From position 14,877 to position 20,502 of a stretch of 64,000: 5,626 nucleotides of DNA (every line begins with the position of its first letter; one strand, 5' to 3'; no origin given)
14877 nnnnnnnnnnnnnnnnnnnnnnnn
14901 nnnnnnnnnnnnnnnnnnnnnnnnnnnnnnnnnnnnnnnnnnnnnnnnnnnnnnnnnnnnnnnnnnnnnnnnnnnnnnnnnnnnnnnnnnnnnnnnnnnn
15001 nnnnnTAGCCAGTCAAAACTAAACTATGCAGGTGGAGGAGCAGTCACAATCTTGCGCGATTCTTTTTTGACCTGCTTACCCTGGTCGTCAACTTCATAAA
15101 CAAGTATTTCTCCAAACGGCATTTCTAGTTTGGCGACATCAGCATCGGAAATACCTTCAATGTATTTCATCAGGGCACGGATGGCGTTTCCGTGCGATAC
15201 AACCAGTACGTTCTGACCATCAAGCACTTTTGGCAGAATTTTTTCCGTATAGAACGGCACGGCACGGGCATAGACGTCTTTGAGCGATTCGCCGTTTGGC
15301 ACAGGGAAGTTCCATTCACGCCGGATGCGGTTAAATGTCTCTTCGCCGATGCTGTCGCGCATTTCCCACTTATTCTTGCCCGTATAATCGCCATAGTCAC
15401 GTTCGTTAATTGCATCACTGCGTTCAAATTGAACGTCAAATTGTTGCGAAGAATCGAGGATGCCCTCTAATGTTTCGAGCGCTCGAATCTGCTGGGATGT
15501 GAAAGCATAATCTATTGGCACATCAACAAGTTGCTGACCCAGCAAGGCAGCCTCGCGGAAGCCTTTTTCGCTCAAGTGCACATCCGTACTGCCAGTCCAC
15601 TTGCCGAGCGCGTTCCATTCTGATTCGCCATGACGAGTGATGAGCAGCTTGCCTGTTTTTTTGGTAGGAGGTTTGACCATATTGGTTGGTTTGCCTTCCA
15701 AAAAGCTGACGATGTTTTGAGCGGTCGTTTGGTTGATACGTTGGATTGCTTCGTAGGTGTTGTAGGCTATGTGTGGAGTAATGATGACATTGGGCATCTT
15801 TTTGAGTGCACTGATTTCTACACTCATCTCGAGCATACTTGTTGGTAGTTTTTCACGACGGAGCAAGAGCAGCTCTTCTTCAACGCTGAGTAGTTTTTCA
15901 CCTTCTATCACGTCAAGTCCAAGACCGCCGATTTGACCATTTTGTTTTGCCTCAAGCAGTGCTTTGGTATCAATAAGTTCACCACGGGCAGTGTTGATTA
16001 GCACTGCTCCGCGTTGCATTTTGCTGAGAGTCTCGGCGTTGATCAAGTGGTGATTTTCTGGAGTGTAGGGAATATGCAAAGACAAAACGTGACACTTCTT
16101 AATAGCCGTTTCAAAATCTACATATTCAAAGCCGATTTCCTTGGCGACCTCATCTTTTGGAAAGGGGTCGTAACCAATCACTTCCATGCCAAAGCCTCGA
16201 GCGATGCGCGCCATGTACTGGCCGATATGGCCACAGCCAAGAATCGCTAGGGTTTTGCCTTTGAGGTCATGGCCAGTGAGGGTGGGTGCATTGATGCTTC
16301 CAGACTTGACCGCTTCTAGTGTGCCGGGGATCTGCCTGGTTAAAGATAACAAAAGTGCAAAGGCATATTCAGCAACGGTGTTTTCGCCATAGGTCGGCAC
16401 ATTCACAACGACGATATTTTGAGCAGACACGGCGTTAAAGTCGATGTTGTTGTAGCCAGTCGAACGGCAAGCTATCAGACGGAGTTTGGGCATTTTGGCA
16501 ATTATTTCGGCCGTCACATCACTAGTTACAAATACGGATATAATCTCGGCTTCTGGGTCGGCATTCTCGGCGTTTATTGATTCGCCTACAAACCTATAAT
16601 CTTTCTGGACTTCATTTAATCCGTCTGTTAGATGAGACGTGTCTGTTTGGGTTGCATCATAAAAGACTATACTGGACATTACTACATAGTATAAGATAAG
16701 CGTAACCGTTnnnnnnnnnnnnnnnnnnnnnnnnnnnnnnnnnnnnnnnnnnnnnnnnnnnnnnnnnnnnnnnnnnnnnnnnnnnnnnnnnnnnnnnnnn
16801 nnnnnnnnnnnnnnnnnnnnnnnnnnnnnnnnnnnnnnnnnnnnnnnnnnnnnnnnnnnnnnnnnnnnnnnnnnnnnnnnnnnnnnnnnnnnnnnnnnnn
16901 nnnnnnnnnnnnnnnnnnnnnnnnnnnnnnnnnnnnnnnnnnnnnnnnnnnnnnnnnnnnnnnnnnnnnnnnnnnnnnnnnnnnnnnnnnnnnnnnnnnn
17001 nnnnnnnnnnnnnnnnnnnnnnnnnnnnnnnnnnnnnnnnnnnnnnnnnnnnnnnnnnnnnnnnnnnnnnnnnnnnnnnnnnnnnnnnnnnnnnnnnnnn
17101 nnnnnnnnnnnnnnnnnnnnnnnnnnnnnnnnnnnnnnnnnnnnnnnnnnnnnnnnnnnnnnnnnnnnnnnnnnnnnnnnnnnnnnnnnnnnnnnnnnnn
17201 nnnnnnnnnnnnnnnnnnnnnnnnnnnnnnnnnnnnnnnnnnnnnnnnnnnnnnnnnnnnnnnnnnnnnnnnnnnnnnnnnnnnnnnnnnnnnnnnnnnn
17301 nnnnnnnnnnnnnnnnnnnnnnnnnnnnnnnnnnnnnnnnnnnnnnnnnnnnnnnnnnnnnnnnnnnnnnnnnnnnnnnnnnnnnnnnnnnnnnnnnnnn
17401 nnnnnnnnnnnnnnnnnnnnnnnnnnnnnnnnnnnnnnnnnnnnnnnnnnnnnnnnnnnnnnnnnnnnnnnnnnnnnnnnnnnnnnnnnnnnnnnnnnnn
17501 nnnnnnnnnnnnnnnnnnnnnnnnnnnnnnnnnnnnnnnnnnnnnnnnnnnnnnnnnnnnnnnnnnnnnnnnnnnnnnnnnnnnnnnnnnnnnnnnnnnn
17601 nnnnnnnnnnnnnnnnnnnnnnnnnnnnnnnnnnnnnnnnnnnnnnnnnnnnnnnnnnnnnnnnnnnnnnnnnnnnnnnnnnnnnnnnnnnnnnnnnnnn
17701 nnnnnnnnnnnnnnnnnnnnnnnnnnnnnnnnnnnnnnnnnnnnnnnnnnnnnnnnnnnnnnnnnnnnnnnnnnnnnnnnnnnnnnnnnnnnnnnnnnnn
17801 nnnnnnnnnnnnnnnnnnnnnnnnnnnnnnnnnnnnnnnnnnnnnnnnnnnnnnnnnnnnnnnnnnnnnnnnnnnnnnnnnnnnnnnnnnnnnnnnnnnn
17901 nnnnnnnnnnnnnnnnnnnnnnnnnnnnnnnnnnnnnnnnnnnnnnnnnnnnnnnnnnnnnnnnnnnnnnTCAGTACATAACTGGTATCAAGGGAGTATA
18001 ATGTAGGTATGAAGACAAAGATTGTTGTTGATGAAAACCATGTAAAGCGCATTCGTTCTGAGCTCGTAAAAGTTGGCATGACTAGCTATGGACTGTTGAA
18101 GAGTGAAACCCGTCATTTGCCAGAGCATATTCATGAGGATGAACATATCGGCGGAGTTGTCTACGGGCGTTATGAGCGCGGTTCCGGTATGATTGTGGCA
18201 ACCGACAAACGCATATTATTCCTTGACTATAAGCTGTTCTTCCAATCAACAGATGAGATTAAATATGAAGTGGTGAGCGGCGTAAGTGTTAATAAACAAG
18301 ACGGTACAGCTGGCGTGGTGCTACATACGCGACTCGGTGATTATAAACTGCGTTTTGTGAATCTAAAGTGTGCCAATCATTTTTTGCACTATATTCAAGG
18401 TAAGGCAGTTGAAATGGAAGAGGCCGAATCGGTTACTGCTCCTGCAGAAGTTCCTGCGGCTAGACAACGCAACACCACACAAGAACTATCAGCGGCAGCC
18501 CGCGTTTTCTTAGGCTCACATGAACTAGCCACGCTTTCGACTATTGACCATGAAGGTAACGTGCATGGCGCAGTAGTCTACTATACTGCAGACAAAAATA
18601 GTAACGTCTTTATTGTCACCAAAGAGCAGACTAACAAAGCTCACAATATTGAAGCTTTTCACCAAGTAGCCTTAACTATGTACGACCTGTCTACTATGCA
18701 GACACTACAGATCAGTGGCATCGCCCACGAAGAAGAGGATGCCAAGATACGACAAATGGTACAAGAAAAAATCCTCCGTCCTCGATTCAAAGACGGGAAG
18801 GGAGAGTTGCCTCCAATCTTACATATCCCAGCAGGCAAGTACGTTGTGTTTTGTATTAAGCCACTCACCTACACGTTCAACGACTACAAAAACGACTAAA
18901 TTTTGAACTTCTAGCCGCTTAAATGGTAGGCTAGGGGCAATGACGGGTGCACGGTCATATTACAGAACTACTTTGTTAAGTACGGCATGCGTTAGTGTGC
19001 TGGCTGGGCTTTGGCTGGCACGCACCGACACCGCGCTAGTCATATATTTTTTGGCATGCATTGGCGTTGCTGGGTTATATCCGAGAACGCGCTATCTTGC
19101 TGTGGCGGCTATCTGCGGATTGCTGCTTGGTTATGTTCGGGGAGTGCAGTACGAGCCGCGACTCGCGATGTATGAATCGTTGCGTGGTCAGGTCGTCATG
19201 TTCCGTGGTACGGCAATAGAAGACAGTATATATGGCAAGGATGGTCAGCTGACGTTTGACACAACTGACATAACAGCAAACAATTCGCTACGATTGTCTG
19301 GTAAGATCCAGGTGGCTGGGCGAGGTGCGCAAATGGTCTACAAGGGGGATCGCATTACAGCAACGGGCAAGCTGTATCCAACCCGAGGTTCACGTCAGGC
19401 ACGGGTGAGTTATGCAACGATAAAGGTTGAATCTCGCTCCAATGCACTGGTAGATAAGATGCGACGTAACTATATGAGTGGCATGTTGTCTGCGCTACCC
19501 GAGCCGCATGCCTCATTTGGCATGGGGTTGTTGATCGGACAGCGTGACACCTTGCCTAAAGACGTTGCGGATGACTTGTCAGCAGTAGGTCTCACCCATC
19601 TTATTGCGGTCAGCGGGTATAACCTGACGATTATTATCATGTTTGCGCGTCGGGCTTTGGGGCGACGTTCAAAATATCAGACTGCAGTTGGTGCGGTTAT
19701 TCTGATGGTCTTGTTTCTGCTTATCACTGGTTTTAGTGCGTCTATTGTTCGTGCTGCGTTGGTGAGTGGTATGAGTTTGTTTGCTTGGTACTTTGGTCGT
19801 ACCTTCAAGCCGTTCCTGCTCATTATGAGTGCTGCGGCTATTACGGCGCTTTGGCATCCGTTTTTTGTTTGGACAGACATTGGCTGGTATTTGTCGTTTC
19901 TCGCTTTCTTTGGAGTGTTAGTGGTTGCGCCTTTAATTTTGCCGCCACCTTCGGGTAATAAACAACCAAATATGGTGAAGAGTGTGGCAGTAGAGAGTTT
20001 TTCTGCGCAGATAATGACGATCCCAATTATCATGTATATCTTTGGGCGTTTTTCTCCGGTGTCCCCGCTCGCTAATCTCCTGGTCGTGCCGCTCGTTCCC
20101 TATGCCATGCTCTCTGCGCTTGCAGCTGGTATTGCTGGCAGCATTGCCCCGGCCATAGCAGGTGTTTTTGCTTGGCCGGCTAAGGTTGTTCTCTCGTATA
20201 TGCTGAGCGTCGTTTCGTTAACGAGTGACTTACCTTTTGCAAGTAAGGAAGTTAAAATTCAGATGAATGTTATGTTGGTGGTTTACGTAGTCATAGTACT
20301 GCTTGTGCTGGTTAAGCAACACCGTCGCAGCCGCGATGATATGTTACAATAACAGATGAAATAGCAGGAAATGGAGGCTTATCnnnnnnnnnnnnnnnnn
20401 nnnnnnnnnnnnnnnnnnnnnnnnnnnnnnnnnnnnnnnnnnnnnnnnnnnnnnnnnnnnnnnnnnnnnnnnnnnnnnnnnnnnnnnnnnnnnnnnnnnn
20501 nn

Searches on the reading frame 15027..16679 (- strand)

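Call 64: search_protein_families(library=pfam, proteins=[window:15027-16679:-], max_evalue=0.001)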
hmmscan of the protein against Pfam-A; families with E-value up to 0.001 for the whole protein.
window:15027-16679:- (551 aa): 6 families
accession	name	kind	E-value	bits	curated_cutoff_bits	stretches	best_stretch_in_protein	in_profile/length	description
PF02826.25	2-Hacid_dh_C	-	3e-56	190.1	25.1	1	107-305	1-178/178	D-isomer specific 2-hydroxyacid dehydrogenase, NAD binding domain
PF00300.27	His_Phos_1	-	1.3e-42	146.1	21.7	1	345-539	1-190/194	Histidine phosphatase superfamily (branch 1)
PF00389.36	2-Hacid_dh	-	3.5e-30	104.9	24.6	1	10-334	8-132/134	D-isomer specific 2-hydroxyacid dehydrogenase, catalytic domain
PF07991.19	KARI_N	-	6.6e-07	29.5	20.6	1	139-228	2-92/165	Acetohydroxy acid isomeroreductase, NADPH-binding domain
PF00670.27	AdoHcyase_NAD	-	0.00067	20.2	27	0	139-241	21-121/162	S-adenosyl-L-homocysteine hydrolase, NAD binding domain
PF03446.21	NAD_binding_2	-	0.00099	19.6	21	0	144-255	2-117/161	NAD binding domain of 6-phosphogluconate dehydrogenase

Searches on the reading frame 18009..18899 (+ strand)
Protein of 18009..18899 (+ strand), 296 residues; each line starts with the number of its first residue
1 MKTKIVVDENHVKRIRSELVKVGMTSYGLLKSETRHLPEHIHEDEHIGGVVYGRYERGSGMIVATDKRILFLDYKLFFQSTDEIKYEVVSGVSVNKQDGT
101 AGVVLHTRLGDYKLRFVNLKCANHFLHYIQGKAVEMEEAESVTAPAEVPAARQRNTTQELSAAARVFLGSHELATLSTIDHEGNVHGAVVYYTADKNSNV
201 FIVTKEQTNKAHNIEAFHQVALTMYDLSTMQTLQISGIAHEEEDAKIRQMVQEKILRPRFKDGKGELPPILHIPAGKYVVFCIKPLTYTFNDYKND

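Call 3: search_protein_families(library=pfam, proteins=[window:18009-18899:+], max_evalue=0.1)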
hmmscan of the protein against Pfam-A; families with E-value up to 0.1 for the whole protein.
window:18009-18899:+ (296 aa): 5 families
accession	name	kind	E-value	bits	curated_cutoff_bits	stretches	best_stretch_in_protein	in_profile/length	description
PF01243.27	PNPOx_N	-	1.1e-10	42.3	28.1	1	162-252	3-90/120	Pyridoxamine 5'-phosphate oxidase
PF14470.12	bPH_3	-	3.8e-10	40.5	23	1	42-130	2-94/95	Bacterial PH domain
PF16242.11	Pyrid_ox_like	-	6.4e-05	23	28.8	1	170-264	12-107/149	Pyridoxamine 5'-phosphate oxidase like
PF13759.12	2OG-FeII_Oxy_5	-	0.014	16.2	27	0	32-69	8-45/101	Putative 2OG-Fe(II) oxygenase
PF03703.20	bPH_2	-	0.033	14.9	22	1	64-129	8-78/78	Bacterial PH domain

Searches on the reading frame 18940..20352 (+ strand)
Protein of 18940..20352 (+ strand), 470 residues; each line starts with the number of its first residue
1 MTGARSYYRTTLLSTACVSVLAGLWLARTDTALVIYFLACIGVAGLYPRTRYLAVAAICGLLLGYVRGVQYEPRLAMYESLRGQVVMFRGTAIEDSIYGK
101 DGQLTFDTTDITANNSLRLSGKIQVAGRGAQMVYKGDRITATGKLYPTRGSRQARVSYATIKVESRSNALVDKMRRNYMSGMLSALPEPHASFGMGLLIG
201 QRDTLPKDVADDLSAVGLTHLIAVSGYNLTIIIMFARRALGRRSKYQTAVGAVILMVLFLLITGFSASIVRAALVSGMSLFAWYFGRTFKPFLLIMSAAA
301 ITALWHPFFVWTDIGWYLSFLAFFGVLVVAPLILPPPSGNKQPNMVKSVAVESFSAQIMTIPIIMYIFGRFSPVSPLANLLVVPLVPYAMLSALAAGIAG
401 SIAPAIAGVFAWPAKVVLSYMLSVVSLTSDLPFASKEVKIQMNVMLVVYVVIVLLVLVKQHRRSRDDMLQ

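Call 3: search_protein_families(library=pfam, proteins=[window:18940-20352:+], max_evalue=0.1)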
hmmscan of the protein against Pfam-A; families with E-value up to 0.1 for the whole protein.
window:18940-20352:+ (470 aa): 2 families
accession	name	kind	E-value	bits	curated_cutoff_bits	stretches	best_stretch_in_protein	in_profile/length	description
PF03772.21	Competence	-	4.4e-48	164.4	23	1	197-460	1-268/270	Competence protein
PF13567.11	DUF4131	-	4.7e-07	30.1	31.6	1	33-151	14-136/165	Domain of unknown function (DUF4131)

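Call 46: search_protein_families(library=ncbifam, proteins=[window:18940-20349:+], max_evalue=0.01)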
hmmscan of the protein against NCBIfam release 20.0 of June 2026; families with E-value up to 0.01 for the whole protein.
window:18940-20349:+ (470 aa): 4 families
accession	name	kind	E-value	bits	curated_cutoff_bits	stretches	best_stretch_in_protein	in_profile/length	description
TIGR00360.1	ComEC_N-term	subfamily_domain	1.7e-21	77.3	36.5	1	219-389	2-167/171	ComEC/Rec2-related protein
TIGR00361.1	ComEC_Rec2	equivalog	3.9e-20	71.5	190.05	1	171-465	109-415/663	DNA internalization-related competence protein ComEC/Rec2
NF045979.1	ComEC_MAG0480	equivalog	2.1e-14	53.2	150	1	194-386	199-386/461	MAG0480 family ComEC-like protein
NF008580.0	PRK11539.1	equivalog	3.6e-09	35.6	969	1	175-427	183-445/758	ComEC family protein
